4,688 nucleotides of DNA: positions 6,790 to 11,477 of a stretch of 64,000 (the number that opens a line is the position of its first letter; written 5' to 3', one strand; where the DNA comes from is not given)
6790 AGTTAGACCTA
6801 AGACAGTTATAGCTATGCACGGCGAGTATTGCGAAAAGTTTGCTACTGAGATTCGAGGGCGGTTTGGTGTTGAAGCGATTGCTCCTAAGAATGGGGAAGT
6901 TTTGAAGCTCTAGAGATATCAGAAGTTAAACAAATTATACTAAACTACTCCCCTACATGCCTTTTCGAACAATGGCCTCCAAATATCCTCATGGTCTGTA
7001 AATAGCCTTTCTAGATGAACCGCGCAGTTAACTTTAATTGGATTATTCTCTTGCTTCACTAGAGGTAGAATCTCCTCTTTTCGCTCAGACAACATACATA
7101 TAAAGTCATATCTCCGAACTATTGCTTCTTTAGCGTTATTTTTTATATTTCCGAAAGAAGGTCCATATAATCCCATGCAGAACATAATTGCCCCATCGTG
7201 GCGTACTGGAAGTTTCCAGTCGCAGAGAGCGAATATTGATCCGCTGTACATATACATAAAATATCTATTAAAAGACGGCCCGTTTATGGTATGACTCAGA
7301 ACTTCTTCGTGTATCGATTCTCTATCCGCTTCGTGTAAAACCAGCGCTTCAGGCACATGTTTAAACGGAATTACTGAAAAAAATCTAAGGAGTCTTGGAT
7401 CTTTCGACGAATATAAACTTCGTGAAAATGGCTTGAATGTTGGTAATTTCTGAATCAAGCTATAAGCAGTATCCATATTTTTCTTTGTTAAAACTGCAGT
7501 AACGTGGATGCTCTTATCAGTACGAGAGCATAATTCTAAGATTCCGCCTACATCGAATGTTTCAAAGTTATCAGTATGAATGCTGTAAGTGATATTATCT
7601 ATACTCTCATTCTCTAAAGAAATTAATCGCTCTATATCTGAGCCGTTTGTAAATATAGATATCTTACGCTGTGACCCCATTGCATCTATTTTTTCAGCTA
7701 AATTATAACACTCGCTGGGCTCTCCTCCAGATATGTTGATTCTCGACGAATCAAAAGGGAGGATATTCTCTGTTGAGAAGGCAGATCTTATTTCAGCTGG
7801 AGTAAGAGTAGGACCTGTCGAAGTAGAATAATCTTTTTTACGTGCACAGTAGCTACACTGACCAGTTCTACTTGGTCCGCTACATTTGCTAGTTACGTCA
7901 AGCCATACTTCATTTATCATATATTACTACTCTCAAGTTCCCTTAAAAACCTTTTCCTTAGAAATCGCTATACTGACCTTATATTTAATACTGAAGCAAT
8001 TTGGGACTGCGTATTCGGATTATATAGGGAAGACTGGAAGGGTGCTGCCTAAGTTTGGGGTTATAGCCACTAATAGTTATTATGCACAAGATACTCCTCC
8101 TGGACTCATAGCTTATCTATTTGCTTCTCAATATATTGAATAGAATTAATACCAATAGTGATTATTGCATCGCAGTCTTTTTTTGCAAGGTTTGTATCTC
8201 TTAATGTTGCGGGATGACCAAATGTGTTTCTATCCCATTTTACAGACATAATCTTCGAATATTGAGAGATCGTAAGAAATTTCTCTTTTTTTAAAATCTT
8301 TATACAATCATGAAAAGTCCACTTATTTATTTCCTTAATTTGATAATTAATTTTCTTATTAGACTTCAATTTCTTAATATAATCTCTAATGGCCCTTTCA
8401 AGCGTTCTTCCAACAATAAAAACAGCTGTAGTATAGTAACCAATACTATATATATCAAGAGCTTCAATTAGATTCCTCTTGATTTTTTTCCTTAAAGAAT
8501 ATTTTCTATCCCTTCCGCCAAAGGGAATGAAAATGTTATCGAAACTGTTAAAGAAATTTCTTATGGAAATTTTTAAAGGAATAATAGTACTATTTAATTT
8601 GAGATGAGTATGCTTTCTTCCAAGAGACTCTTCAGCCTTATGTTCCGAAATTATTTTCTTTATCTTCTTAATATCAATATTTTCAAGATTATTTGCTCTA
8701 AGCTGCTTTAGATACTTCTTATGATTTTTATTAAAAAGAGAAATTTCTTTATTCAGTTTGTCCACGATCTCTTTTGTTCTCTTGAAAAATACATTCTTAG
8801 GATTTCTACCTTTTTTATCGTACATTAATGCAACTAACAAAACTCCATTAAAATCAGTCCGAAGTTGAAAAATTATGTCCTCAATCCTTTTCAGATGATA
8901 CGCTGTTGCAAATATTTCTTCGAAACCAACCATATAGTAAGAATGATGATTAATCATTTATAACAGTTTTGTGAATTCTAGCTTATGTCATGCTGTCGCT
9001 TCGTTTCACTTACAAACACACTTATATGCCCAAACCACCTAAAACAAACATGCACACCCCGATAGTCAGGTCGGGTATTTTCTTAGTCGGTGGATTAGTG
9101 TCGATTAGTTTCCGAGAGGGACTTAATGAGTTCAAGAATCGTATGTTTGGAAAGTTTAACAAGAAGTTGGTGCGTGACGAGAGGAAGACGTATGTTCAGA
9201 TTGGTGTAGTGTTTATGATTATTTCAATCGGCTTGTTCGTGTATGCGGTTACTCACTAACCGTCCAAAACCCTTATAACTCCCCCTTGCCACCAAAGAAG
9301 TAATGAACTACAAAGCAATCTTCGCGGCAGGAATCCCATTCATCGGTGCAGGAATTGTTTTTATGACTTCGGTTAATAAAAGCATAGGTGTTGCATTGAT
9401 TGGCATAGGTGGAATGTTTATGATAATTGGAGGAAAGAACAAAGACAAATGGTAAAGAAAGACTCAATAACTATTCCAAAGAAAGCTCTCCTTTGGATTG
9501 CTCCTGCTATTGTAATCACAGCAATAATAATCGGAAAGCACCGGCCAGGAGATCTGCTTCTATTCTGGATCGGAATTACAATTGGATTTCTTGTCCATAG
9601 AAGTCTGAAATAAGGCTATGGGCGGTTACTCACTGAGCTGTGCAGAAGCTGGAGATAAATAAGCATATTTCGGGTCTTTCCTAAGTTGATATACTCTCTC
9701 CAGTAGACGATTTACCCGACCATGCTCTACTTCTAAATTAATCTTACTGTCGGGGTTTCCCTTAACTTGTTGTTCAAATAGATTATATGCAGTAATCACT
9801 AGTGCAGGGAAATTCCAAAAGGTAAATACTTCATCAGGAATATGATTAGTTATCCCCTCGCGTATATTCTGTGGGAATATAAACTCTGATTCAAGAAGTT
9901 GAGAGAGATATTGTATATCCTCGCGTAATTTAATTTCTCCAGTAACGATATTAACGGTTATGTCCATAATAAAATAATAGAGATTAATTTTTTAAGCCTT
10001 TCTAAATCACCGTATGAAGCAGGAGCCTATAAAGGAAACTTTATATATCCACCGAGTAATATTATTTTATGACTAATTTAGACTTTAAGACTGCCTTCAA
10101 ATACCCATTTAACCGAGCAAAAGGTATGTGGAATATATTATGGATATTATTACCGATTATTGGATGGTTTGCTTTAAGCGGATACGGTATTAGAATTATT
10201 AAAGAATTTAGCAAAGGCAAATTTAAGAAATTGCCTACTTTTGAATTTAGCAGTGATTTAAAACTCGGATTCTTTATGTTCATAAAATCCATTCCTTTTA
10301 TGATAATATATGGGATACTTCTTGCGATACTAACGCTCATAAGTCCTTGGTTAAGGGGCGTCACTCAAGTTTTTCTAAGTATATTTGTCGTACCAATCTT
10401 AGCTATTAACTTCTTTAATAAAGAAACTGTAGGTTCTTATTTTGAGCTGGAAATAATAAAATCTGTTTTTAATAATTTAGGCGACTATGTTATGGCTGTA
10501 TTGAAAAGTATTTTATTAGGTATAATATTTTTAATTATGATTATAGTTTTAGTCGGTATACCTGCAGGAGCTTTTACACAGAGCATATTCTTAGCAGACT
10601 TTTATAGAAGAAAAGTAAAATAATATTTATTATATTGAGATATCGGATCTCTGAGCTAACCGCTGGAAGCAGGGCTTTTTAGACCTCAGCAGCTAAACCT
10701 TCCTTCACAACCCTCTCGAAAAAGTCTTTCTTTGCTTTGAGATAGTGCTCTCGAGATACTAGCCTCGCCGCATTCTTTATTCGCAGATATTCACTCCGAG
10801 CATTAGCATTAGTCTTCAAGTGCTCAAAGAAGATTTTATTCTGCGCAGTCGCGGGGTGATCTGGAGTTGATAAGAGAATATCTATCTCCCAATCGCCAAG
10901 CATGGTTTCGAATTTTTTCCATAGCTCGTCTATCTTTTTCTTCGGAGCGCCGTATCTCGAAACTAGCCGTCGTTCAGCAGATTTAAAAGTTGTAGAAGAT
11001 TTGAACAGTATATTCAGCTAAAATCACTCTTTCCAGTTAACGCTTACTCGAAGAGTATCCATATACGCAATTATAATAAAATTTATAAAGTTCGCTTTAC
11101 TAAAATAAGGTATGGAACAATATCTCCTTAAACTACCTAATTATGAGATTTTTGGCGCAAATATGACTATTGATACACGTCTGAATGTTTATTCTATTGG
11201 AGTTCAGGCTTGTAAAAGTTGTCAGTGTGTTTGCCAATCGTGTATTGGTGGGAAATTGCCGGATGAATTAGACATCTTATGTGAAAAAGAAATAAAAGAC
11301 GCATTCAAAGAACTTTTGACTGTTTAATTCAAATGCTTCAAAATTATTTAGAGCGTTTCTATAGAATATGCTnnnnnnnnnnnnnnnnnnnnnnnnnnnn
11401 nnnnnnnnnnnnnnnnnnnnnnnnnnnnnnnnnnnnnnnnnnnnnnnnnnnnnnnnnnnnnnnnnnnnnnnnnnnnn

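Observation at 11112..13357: Compact RiPP-like cassette: Cys-rich peptide, gluzincin peptidase, radical SAM/SPASM enzyme and PqqD-like protein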

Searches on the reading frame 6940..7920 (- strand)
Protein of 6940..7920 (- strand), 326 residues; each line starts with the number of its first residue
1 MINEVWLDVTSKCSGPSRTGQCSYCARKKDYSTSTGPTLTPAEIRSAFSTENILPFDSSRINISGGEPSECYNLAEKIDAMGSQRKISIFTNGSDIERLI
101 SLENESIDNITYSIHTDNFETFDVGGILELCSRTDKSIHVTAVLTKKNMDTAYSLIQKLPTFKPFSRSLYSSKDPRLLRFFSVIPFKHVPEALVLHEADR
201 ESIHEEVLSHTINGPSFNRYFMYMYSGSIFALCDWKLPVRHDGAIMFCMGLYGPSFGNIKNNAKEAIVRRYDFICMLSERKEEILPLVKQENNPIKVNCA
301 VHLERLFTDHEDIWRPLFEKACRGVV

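Call 68: search_protein_families(library=pfam, proteins=[window:6940-7920:-], max_evalue=0.001)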
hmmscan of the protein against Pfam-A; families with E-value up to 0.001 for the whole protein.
window:6940-7920:- (326 aa): 1 family
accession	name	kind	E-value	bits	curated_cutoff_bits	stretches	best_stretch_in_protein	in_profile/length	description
PF04055.27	Radical_SAM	-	2.5e-07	31.5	29.5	1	21-134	10-123/166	Radical SAM superfamily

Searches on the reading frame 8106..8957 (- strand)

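Call 68: search_protein_families(library=pfam, proteins=[window:8106-8957:-], max_evalue=0.001)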
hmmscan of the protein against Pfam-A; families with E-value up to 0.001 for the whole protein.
window:8106-8957:- (283 aa): 1 family
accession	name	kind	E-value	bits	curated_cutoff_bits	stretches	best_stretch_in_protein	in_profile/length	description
PF13643.11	DUF4145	-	0.00018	21.9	23.1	1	165-262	2-80/88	Domain of unknown function (DUF4145)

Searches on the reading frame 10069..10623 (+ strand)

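Call 68: search_protein_families(library=pfam, proteins=[window:10069-10623:+], max_evalue=0.001)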
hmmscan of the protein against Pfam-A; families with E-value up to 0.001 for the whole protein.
window:10069-10623:+ (184 aa): 1 family
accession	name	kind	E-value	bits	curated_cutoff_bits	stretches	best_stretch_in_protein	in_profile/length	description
PF13197.11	DUF4013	-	6.4e-11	42.8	26.9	1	24-162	4-167/168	Protein of unknown function (DUF4013)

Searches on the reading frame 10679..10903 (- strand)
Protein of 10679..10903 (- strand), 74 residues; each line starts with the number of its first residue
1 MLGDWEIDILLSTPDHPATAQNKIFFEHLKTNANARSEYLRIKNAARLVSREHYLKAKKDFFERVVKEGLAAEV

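Call 68: search_protein_families(library=pfam, proteins=[window:10679-10903:-], max_evalue=0.001)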
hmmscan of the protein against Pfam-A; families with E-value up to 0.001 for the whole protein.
window:10679-10903:- (74 aa): 1 family
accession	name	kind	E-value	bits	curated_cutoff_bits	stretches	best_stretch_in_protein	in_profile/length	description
PF04229.20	GrpB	-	1e-05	26.2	25.5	1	9-67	97-158/159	GrpB protein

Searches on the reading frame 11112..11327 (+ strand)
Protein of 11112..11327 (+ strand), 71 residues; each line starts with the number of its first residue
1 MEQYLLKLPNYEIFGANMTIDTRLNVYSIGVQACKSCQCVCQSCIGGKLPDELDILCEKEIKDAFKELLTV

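Call 3: search_protein_families(library=pfam, proteins=[window:11112-11327:+], max_evalue=1)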
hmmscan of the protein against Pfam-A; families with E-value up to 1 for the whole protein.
window:11112-11327:+ (71 aa): 1 family
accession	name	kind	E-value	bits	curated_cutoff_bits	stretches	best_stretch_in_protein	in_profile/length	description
PF06739.17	SBBP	-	0.028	14.8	20.5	1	9-30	9-30/38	Beta-propeller repeat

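Call 4: search_protein_families(library=ncbifam, proteins=[window:11112-11327:+], max_evalue=1)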
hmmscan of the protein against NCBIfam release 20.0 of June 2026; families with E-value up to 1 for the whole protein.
window:11112-11327:+ (71 aa): 0 families

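Call 7: find_homologous_proteins(query=window:11112-11327:+, max_evalue=1)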
Query window:11112-11327:+ (71 aa): 1 proteins with E <= 1 among 1 candidates.
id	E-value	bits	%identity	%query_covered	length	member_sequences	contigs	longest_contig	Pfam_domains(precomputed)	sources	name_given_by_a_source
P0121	5.4e-41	155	100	100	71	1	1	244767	-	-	-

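Call 16: search_protein_families(library=padloc, proteins=[window:11112-11327:+], max_evalue=1)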
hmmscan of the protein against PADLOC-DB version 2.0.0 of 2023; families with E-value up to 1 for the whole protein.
window:11112-11327:+ (71 aa): 0 families

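Call 34: search_protein_representatives(protein=window:11112-11327:+)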
Query: 71 residues. Proteins with E-value up to 0.001 (for the whole library): 14; up to 1e-10: 4; up to 1e-30: 1. The best 14 are listed.
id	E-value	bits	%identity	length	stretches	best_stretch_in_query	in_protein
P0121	1.7e-41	154.9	100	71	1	1-71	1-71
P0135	1.5e-12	63.4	49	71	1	1-69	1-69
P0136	3.8e-12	62.1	35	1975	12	9-34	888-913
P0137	6.5e-11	58.2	44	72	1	1-70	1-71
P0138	2.1e-10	56.6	48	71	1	8-70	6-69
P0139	3.5e-10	55.9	43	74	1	5-69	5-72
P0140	2.4e-08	50.1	52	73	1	9-68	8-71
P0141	6.0e-08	48.8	42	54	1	18-67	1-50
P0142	2.7e-07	46.8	51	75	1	1-47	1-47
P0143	1.2e-06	44.7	44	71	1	3-69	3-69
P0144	2.4e-06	43.7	39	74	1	1-69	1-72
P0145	3.1e-05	40.2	39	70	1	4-70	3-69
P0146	6.3e-04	36.1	47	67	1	12-67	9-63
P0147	6.9e-04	36.0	42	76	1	3-69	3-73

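Call 63: predict_structure(alignment_id=A8)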
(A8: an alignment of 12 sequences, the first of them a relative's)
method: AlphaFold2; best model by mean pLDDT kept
length: 71 residues; sequences in the alignment: 12
mean_pLDDT: 56.6   pTM: 0.26
mean pLDDT of the five models: 56.6, 56.5, 54.2, 53.5, 52.0
residues with pLDDT >= 90: 0; 70-90: 14; 50-70: 32; < 50: 25
segments of 3 or more residues with pLDDT < 50: 1-7, 29-35, 45-48
pLDDT, mean of each block of 10 residues (from residue 1): 47 50 52 49 50 66 82 61
secondary structure, 60 per line:
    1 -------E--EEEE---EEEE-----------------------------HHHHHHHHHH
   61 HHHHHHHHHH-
elements in order: E11-14 E18-21 H51-70

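Call 74: search_protein_families(library=pfam, proteins=[P0136], max_evalue=0.001)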
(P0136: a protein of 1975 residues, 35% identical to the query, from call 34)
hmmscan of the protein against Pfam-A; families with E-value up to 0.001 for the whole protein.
P0136 (1975 aa): 5 families
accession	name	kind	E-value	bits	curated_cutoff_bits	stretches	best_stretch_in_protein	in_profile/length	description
PF06739.17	SBBP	-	1e-51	173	20.5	8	1533-1562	1-31/38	Beta-propeller repeat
PF11924.14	IAT_beta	-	1.9e-26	93.7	22.3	0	1128-1162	110-148/279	Inverse autotransporter, beta-domain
PF11889.13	Capsid_pestivir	-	3.3e-14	53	27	0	793-807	33-47/56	Capsid protein C, pestivirus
PF13884.11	Peptidase_S74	-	9.5e-14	51.9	22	1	1889-1938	1-57/58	Chaperone of endosialidase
PF17164.10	DUF5122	-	3.6e-06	27.5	27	0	1749-1778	3-32/36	Domain of unknown function (DUF5122) beta-propeller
